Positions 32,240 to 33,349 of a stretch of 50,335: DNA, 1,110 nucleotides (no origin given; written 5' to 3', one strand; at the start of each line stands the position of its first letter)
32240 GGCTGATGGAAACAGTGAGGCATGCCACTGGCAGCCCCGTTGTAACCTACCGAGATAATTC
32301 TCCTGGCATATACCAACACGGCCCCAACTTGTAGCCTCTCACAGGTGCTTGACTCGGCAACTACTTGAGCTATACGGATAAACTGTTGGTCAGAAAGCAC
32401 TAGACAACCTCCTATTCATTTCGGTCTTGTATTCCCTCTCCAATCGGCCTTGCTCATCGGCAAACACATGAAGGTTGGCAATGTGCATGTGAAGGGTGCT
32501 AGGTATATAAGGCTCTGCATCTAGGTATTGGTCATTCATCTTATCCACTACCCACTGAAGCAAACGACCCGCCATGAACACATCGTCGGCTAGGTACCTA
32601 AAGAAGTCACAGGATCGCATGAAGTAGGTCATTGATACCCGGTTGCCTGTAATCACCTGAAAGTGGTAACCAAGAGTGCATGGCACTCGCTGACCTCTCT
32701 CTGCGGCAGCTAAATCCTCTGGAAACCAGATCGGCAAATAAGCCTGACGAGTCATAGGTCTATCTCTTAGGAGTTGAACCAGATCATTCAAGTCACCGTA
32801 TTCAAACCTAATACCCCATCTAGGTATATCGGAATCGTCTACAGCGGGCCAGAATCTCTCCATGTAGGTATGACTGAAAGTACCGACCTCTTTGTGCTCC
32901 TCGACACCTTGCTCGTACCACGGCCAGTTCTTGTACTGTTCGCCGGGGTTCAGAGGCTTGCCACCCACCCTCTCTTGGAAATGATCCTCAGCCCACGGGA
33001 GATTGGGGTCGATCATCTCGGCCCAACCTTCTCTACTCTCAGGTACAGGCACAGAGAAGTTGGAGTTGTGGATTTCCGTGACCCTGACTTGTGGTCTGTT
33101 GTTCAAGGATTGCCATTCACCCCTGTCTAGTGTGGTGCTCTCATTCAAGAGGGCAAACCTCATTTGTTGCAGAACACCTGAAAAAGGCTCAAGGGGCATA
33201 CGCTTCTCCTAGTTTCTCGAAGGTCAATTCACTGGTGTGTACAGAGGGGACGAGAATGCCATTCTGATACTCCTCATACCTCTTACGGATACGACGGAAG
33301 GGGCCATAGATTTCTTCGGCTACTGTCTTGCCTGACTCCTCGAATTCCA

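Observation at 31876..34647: Candidate deoxycytidine-replacement or pyrimidine hypermodification module (T4-like logic, divergent parts) in a putative actinophage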

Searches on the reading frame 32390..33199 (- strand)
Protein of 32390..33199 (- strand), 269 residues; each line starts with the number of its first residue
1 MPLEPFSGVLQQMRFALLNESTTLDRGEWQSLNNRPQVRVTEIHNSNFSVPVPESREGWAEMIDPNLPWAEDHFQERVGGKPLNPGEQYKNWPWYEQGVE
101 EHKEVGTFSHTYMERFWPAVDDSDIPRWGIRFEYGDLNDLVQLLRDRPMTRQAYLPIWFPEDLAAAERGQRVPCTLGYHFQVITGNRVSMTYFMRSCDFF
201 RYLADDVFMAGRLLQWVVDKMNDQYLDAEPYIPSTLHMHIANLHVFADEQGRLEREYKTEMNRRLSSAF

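Call 3: search_protein_families(library=pfam, proteins=[window:32390-33199:-], max_evalue=0.01)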
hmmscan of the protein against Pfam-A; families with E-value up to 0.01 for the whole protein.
window:32390-33199:- (269 aa): 1 family
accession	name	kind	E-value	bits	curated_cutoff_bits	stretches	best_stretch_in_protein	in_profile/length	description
PF00303.24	Thymidylat_synt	-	2.2e-06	27.5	24.3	1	133-245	108-215/266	Thymidylate synthase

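Call 4: search_protein_families(library=phrogs, proteins=[window:32390-33199:-], max_evalue=0.01)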
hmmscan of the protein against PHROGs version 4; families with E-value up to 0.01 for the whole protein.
window:32390-33199:- (269 aa): 4 families
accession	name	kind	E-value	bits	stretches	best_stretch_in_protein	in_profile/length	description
phrog_160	-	DNA, RNA and nucleotide metabolism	3e-30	106.3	1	89-255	111-262/335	thymidylate synthase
phrog_5131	-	DNA, RNA and nucleotide metabolism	2.9e-07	31.1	1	127-199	106-177/357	thymidylate synthase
phrog_5682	-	DNA, RNA and nucleotide metabolism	2.7e-06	27.8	1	126-245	41-155/209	thymidylate synthase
phrog_3676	-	DNA, RNA and nucleotide metabolism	2.2e-05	24.8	1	132-257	111-238/351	thymidylate synthase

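Call 6: search_solved_structures(query=window:32390-33199:-, max_evalue=10, show_alignments=5)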
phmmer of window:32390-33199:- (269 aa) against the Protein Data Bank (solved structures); distinct sequences matched with E-value up to 10: 37.
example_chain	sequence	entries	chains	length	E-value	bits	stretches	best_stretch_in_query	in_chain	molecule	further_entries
5b6d_A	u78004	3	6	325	0.0004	23.2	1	138-215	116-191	CMP 5-hydroxymethylase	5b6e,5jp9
5jnh_A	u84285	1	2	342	0.00044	23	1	138-215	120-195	CMP 5-hydroxymethylase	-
1njc_A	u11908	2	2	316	0.0024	20.6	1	136-217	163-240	THYMIDYLATE SYNTHASE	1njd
1tsx_A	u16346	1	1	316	0.0057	19.4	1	136-208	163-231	THYMIDYLATE SYNTHASE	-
1vza_A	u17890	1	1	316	0.0077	18.9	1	136-208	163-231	THYMIDYLATE SYNTHASE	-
1vzb_A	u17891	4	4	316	0.0077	18.9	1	136-208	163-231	THYMIDYLATE SYNTHASE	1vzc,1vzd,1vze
1tda_A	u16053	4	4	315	0.0077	18.9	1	136-208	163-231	THYMIDYLATE SYNTHASE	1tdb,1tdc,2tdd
1tsy_A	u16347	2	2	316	0.0078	18.9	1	136-208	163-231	THYMIDYLATE SYNTHASE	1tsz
1lca_A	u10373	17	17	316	0.0078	18.9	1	136-208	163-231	THYMIDYLATE SYNTHASE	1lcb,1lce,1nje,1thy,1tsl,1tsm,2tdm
1bp0_A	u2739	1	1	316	0.0078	18.9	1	136-208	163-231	PROTEIN (THYMIDYLATE SYNTHASE)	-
2g89_A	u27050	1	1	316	0.0082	18.8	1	136-207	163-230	thymidylate synthase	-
1jmi_A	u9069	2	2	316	0.009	18.7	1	136-206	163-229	THYMIDYLATE SYNTHASE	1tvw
2g86_A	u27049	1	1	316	0.0095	18.6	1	136-206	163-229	Thymidylate synthase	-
2g8d_A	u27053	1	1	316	0.0098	18.6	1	136-204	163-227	thymidylate synthase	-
2g8a_A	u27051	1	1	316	0.0099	18.6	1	136-205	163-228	thymidylate synthase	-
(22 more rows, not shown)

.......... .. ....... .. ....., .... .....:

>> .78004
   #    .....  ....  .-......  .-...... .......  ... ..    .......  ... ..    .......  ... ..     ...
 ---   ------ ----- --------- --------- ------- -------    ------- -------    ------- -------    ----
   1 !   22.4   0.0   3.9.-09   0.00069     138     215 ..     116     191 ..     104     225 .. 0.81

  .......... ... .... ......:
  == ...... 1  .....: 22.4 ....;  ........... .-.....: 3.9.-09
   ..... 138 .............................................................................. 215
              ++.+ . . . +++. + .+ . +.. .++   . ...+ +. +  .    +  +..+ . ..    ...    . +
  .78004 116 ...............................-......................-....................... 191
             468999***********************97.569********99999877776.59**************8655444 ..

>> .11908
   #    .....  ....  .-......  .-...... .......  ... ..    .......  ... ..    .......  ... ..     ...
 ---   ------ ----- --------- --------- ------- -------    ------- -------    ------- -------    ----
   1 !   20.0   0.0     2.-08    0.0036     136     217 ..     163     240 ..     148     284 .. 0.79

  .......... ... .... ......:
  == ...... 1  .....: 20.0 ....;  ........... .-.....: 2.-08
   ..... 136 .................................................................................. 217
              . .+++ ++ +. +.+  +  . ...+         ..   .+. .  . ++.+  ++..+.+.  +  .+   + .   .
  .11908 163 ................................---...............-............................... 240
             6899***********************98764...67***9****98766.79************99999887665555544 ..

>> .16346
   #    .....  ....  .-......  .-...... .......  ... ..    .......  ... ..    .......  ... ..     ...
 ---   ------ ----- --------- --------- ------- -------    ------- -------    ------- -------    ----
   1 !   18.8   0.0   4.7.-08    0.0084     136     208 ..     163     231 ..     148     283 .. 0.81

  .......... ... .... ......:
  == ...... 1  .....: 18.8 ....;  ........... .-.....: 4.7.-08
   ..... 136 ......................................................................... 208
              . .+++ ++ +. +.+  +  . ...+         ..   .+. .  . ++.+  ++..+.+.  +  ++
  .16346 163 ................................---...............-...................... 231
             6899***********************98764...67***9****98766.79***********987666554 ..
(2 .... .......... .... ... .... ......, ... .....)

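Call 7: find_homologous_proteins(query=window:32390-33199:-, max_evalue=0.001)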
Query window:32390-33199:- (269 aa): 4876 proteins with E <= 0.001 among 5191 candidates; the best 120 are listed.
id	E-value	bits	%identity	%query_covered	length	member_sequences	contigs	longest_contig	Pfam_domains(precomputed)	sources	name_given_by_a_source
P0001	3.2e-187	639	100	100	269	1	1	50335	PF00303.25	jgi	-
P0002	1.8e-104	367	60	100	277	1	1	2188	PF00303.25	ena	-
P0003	7.9e-102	359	60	100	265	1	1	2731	PF00303.25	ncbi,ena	-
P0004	1.5e-101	358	60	100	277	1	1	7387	-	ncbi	-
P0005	2.7e-99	350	59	97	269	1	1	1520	PF00303.25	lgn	-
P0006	5.6e-98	346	58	100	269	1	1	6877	PF00303.25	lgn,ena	-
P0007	1.3e-97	345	60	100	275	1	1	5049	PF00303.25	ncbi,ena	-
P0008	3.8e-97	343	59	100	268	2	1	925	PF00303.25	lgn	-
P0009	1.6e-96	341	59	99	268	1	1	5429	PF00303.25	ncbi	-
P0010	4.8e-96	340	58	97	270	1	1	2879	PF00303.25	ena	-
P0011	2.5e-95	337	59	97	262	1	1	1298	PF00303.25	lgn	-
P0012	5.8e-94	333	57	99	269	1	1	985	PF00303.25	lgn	-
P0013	1.6e-93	331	58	97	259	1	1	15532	PF00303.25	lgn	-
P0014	2.6e-93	331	57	97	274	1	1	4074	PF00303.25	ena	-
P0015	3.8e-93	330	56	98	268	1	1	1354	PF00303.25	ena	-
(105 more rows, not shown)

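Call 9: search_dna_similar(query=window:32390-33199:-, collection=phages, mode=protein, max_rows=40)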
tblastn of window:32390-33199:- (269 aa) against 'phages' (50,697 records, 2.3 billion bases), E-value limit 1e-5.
Records with a match: 143; places in all: 143; records where one place covers at least 80% of the query: 110.
Best place of each record, by identity: <60% 143.
By first word of the organism name: Gordonia 72; Xanthomonas 15; Clostridium 10; Mycobacterium 9; Serratia 6; Pseudomonas 6; Stenotrophomonas 5; Streptomyces 4; Microbacterium 2; Caudoviricetes 2; and 10 more.
By host as written in the record: Gordonia rubripertincta NRRL B-16540 33; Gordonia terrae 3612 20; - 8; Clostridium perfringens 7; Serratia marcescens 6; Gordonia rubripertincta NRRL B-16540 SEA 5; Mycobacteroides abscessus 4; Xanthomonas arboricola pv. juglandis IVIA 1317-1a 4; and 36 more.
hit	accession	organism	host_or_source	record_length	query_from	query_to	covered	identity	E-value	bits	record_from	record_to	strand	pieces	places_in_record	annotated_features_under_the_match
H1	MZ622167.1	Gordonia phage Vine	Gordonia rubripertincta NRRL B-16540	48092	24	252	85%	48.1%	1e-56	201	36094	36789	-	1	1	51: thymidylate synthase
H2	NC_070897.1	Gordonia phage Vine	Gordonia rubripertincta NRRL B-16540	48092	24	252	85%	48.1%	1e-56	201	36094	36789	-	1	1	51: thymidylate synthase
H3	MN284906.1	Gordonia phage CherryonLim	Gordonia rubripertincta NRRL B-16540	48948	24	256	87%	46.9%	1e-55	197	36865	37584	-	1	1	50: thymidylate synthase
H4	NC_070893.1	Gordonia phage CherryonLim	Gordonia rubripertincta NRRL B-16540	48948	24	256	87%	46.9%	1e-55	197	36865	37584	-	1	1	50: thymidylate synthase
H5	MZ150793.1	Gordonia phage MScarn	Gordonia terrae 3612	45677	6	255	93%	43.7%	6e-56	198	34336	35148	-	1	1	52: thymidylate synthase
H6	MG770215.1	Gordonia phage Troje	Gordonia terrea 3612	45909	6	255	93%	43.7%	7e-56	198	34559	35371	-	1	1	thymidylate synthase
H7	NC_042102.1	Gordonia phage Troje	Gordonia terrea 3612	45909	6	255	93%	43.7%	7e-56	198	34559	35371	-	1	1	thymidylate synthase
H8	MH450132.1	Gordonia phage SketchMex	Gordonia terrae 3612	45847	6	255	93%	43.7%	8e-56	198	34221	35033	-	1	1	48: thymidylate synthase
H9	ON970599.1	Gordonia phage Biskit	Gordonia terrae 3612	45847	6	255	93%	43.7%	8e-56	198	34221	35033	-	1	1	50: thymidylate synthase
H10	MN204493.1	Streptomyces phage Zuko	Streptomyces griseofuscus ATCC 23916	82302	27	266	89%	45.4%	3e-62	217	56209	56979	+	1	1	76: thymidylate synthase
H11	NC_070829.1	Streptomyces phage Zuko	Streptomyces griseofuscus ATCC 23916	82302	27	266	89%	45.4%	3e-62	217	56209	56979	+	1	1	76: thymidylate synthase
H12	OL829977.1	Gordonia phage Amok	Gordonia rubripertincta NRRL B-16540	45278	21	254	87%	46.4%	2e-56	200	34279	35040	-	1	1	48: thymidylate synthase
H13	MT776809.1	Gordonia phage Buttrmlkdreams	Gordonia terrae CAG3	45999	6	255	93%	43.3%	2e-55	197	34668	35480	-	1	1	50: thymidylate synthase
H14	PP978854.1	Gordonia phage PotPie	Gordonia rubripertincta NRRL B-16540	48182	24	252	85%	47.3%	6e-57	201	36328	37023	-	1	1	48: thymidylate synthase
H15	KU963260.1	Gordonia phage Emalyn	Gordonia terrae 3612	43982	21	254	87%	46.0%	7e-56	198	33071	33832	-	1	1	46: thymidylate synthase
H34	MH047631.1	Microbacterium phage Triscuit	Microbacterium foliorum NRRL B-24224 SEA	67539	4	254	93%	41.6%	3e-52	188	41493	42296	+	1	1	66: thymidylate synthase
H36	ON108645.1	Mycobacterium phage NoShow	Mycobacterium smegmatis mc#155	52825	3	254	94%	41.3%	1e-52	189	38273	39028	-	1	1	54: thymidylate synthase | 53: deoxycytidylate deaminase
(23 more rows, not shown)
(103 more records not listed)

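Call 12: get_annotated_region(hit=H36, flank=5000)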
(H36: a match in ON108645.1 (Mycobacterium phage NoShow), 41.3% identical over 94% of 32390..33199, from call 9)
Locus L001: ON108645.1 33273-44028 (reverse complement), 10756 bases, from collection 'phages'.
description: Mycobacterium phage NoShow, complete genome.
organism: Mycobacterium phage NoShow (NCBI taxid 2927257)
taxonomy: Viruses; Duplodnaviria; Heunggongvirae; Uroviricota; Caudoviricetes; Mapvirus
host: Mycobacterium smegmatis mc#155; source: soil; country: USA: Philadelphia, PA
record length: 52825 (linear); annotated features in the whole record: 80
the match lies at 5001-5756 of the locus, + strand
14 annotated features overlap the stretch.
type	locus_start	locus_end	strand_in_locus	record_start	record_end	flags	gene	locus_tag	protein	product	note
CDS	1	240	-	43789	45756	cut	62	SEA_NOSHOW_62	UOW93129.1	RecA-like DNA recombinase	-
CDS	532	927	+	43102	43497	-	61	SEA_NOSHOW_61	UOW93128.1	hypothetical protein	-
CDS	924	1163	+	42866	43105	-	60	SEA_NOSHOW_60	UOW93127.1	hypothetical protein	-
CDS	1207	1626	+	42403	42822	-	59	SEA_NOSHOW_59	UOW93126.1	hypothetical protein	-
CDS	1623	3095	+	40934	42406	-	58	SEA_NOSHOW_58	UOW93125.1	DNA helicase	-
CDS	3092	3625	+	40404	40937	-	57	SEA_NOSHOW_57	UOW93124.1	thymidylate kinase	-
CDS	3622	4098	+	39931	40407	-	56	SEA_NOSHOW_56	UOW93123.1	dUTPase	-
CDS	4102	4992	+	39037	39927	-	55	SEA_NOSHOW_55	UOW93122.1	hypothetical protein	-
CDS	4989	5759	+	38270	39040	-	54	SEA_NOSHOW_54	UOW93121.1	thymidylate synthase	-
CDS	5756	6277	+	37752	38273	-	53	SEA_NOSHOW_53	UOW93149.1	deoxycytidylate deaminase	-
CDS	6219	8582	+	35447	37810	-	52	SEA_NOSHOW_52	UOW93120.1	DNA polymerase I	-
CDS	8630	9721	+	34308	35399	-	51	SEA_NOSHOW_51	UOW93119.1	RecB-like exonuclease/helicase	-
CDS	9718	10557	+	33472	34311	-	50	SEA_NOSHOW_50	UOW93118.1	RecA-like DNA recombinase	-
CDS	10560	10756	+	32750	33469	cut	49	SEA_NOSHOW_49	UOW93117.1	hypothetical protein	-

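Call 28: search_dna_similar(query=window:32390-33199:-, collection=phages, mode=protein, max_rows=60, rows=spread)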
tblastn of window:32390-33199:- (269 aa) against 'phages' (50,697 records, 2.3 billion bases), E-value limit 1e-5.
Records with a match: 143; places in all: 143; records where one place covers at least 80% of the query: 110.
Best place of each record, by identity: <60% 143.
By first word of the organism name: Gordonia 72; Xanthomonas 15; Clostridium 10; Mycobacterium 9; Serratia 6; Pseudomonas 6; Stenotrophomonas 5; Streptomyces 4; Microbacterium 2; Caudoviricetes 2; and 10 more.
By host as written in the record: Gordonia rubripertincta NRRL B-16540 33; Gordonia terrae 3612 20; - 8; Clostridium perfringens 7; Serratia marcescens 6; Gordonia rubripertincta NRRL B-16540 SEA 5; Mycobacteroides abscessus 4; Xanthomonas arboricola pv. juglandis IVIA 1317-1a 4; and 36 more.
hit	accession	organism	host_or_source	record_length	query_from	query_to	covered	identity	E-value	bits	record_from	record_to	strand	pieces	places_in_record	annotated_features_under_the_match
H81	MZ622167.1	Gordonia phage Vine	Gordonia rubripertincta NRRL B-16540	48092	24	252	85%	48.1%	1e-56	201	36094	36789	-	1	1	51: thymidylate synthase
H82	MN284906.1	Gordonia phage CherryonLim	Gordonia rubripertincta NRRL B-16540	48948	24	256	87%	46.9%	1e-55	197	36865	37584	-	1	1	50: thymidylate synthase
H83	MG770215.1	Gordonia phage Troje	Gordonia terrea 3612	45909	6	255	93%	43.7%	7e-56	198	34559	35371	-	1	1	thymidylate synthase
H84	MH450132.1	Gordonia phage SketchMex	Gordonia terrae 3612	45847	6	255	93%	43.7%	8e-56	198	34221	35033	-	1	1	48: thymidylate synthase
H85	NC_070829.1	Streptomyces phage Zuko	Streptomyces griseofuscus ATCC 23916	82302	27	266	89%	45.4%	3e-62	217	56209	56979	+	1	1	76: thymidylate synthase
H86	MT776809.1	Gordonia phage Buttrmlkdreams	Gordonia terrae CAG3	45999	6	255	93%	43.3%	2e-55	197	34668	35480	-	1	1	50: thymidylate synthase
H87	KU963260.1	Gordonia phage Emalyn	Gordonia terrae 3612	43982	21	254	87%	46.0%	7e-56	198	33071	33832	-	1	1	46: thymidylate synthase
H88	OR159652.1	Gordonia phage Yummy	Gordonia terrae 3612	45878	6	254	93%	43.1%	1e-54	195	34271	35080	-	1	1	50: thymidylate synthase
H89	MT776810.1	Gordonia phage BigChungus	Gordonia rubripertincta NRRL B-16540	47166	24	252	85%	46.8%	3e-56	199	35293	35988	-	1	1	48: thymidylate synthase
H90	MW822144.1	Streptomyces phage KimJongPhill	Streptomyces mirabilis NRRL B-2400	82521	27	266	89%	44.4%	3e-59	208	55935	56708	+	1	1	78: thymidylate synthase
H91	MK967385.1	Gordonia phage SheckWes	Gordonia rubripertincta NRRL B-16540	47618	24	256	87%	45.6%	1e-55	197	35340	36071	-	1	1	52: thymidylate synthase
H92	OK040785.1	Gordonia phage Pons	Gordonia rubripertincta NRRL B-16540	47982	24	256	87%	45.3%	3e-53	191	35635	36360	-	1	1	50: thymidylate synthase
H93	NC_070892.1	Gordonia phage Mayweather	soil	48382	24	256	87%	45.3%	3e-53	191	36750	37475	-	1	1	53: thymidylate synthase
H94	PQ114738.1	Gordonia phage KayGee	Gordonia rubripertincta NRRL B-16540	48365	24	252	85%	45.8%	1e-55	197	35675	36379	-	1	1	50: thymidylate synthase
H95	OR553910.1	Gordonia phage Fribs8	Gordonia rubripertincta NRRL B-16540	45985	15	255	90%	43.2%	3e-57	202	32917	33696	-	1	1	42: thymidylate synthase | 41: lysin B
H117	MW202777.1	Caudoviricetes sp.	Manatee Spring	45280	17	256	89%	38.2%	1e-49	180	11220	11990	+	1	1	pyrimidine hmase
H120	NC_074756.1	Serratia phage Serbin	Serratia marcescens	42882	9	256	92%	35.8%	1e-49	181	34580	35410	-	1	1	thymidylate synthase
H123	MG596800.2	Pseudomonas phage PMBT14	Pseudomonas fluorescens ATCC 13525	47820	55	249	72%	43.3%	5e-48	176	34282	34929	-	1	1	thymidylate synthase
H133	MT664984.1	Xanthomonas phage Xp12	Xanthomonas oryzae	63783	117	246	48%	28.2%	6e-7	56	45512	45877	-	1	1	thymidylate synthase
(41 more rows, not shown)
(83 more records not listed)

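Call 29: search_protein_families(library=ncbifam, proteins=[window:32390-33199:-], max_evalue=0.01)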
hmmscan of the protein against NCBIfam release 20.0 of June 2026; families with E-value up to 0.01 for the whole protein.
window:32390-33199:- (269 aa): 2 families
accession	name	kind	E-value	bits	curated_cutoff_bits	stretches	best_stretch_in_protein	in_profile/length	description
TIGR03283.1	thy_syn_methano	equivalog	1.1e-07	31.6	174.55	1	107-249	78-197/201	thymidylate synthase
NF002497.0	PRK01827.1-3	equivalog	0.00021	20.7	327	1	135-257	110-224/264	thymidylate synthase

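Call 32: predict_structure(alignment_id=A1)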
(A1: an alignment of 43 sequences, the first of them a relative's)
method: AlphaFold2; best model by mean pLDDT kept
length: 269 residues; sequences in the alignment: 43
mean_pLDDT: 86.3   pTM: 0.87
mean pLDDT of the five models: 86.3, 86.3, 84.7, 84.3, 82.0
residues with pLDDT >= 90: 161; 70-90: 63; 50-70: 35; < 50: 10
segments of 3 or more residues with pLDDT < 50: 105-113
pLDDT, mean of each block of 10 residues (from residue 1): 87 98 91 84 98 98 92 85 59 61 47 56 69 89 96 87 84 90 97 96 95 97 90 98 97 98 95
secondary structure, 60 per line:
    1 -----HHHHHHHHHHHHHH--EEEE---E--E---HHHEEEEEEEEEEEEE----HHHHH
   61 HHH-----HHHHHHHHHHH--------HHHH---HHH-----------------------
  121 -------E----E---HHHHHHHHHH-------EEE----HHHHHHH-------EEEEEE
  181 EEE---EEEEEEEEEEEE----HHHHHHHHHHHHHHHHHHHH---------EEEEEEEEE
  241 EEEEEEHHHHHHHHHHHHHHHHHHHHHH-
elements in order: H6-19 E22-25 E39-51 H56-63 H69-79 H88-91 H137-146 E154-156 H161-167 E175-183 E187-198 H203-222 E232-246 H247-268

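Call 36: fold_search(model_id=the predicted structure, library=pdb)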
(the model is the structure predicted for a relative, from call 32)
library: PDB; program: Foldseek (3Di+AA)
matches with E <= 10: 618; with E <= 0.001: 396
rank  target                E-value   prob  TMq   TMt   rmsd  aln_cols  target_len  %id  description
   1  4eil_B                5.8e-12  1.00  0.54  0.32   7.3       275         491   17  Crystal Structure of the loop truncated Toxoplasma gondii TS-DHFR (released 2013-10-09)
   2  5b6d_B                1.1e-11  1.00  0.65  0.56   4.6       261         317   18  Crystal Structure of cytidine monophosphate hydroxymethylase MilA with CMP (released 2017-01-25)
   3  2g86                  1.1e-11  1.00  0.56  0.48   8.7       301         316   12  L. casei thymidylate synthase Y261F in complex with substrate, dUMP (released 2006-03-14)
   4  1bo8                  1.3e-11  1.00  0.55  0.48   8.4       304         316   11  THYMIDYLATE SYNTHASE R178T MUTANT (released 1998-08-19)
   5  5jp9_B                1.4e-11  1.00  0.64  0.55   4.5       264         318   18  Crystal Structure of cytidine monophosphate hydroxymethylase MilA with dCMP (released 2017-03-15)
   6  3ijz                  1.4e-11  1.00  0.55  0.48   9.2       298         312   12  Lactobacillus casei Thymidylate Synthase ternary complex with dUMP and Pthalimidic derivative 15C (released 2010-08-11)
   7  1jmf                  1.5e-11  1.00  0.55  0.48   8.5       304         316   12  CONTRIBUTIONS OF ORIENTATION AND HYDROGEN BONDING TO CATALYSIS IN ASN-229 MUTANTS OF THYMIDYLATE SYNTHASE (released 1998-01-28)
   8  5b6d_A                1.6e-11  1.00  0.64  0.55   4.8       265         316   18  Crystal Structure of cytidine monophosphate hydroxymethylase MilA with CMP (released 2017-01-25)
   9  1njc                  1.7e-11  1.00  0.63  0.54   6.9       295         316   12  THYMIDYLATE SYNTHASE, MUTATION, N229D WITH 2'-DEOXYCYTIDINE 5'-MONOPHOSPHATE (DCMP) (released 1996-07-11)
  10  6aog_B                1.9e-11  1.00  0.56  0.31   7.2       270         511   17  Crystal structure of Toxoplasma gondii TS-DHFR complexed with NADPH, dUMP, PDDF, and 5-(4-chlorophenyl)-6-ethylpyrimid (released 2018-08-22)
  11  5jnh_A                2.0e-11  1.00  0.64  0.55   5.1       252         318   18  Crystal Structure of cytidine monophosphate hydroxymethylase MilA (released 2017-01-25)
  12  9iqc                  2.0e-11  1.00  0.60  0.69   5.4       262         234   16  Monooxygenase dependent on riboflavin with dCMP and FAD (released 2025-07-16)
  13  1bo7                  2.3e-11  1.00  0.55  0.48   8.5       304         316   12  THYMIDYLATE SYNTHASE R179T MUTANT (released 1998-08-19)
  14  1jmg                  2.3e-11  1.00  0.56  0.48   8.5       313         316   12  CONTRIBUTIONS OF ORIENTATION AND HYDROGEN BONDING TO CATALYSIS IN ASN-229 MUTANTS OF THYMIDYLATE SYNTHASE (released 1998-01-28)
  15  6aog_A                2.6e-11  1.00  0.59  0.33   6.4       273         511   17  Crystal structure of Toxoplasma gondii TS-DHFR complexed with NADPH, dUMP, PDDF, and 5-(4-chlorophenyl)-6-ethylpyrimid (released 2018-08-22)
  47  9iqu                  9.7e-11  1.00  0.60  0.73   4.9       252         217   15  phage HY126 dCMP hydroxylase-AfhB with sustrate dCMP (released 2025-07-16)
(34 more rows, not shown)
